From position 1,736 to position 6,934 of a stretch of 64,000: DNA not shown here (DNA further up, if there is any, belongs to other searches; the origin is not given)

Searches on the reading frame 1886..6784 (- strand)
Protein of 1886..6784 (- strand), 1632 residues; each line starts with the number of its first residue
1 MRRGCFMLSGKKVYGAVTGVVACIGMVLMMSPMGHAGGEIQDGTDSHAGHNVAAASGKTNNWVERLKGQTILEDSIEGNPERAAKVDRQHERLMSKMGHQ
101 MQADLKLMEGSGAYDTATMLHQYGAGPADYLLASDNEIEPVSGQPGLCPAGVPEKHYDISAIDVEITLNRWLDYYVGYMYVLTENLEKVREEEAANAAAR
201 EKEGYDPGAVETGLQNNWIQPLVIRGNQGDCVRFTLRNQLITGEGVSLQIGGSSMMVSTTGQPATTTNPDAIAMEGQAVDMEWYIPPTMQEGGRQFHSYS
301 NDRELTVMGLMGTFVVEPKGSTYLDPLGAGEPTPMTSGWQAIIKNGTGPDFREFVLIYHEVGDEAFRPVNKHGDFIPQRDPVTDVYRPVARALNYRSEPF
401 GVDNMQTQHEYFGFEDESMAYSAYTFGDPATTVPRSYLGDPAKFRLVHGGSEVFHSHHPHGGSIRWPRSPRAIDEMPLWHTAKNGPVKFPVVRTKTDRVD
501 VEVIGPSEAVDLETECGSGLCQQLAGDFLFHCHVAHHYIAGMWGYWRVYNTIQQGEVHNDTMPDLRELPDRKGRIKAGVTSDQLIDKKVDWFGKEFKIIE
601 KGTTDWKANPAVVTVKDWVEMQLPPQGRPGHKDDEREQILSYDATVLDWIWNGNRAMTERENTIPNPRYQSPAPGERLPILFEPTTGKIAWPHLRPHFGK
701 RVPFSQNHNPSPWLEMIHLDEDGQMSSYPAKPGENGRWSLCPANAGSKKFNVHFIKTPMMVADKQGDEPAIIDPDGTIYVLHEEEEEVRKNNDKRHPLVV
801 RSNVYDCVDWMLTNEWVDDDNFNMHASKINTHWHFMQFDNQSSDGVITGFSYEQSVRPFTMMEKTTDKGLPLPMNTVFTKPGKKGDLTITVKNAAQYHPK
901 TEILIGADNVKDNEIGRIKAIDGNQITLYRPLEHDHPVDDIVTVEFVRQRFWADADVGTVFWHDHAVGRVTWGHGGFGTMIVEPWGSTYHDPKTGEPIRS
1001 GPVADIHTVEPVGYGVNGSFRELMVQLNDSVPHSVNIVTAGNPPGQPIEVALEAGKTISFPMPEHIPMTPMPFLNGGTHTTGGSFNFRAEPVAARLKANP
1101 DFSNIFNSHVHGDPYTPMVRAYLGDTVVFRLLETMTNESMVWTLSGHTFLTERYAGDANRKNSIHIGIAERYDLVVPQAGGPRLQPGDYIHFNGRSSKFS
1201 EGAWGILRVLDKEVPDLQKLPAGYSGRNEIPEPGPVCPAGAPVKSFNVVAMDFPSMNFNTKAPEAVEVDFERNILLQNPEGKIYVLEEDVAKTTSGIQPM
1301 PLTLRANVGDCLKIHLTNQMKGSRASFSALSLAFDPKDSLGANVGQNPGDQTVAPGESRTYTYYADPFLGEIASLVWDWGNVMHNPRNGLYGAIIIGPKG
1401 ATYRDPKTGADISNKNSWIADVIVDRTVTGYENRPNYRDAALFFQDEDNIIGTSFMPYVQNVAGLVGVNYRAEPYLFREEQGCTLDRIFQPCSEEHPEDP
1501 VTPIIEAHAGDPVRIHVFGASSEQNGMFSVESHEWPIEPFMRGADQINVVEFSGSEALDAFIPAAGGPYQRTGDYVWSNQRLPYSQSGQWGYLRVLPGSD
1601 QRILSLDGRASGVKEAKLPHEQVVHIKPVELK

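Call 17: search_protein_families(library=pfam, proteins=[window:1886-6784:-], max_evalue=0.001)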
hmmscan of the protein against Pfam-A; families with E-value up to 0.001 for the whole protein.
window:1886-6784:- (1632 aa): 1 family
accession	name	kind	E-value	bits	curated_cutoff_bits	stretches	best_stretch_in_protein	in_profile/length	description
PF07732.21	Cu-oxidase_3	-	7.6e-08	32.9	21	0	223-319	28-117/119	Multicopper oxidase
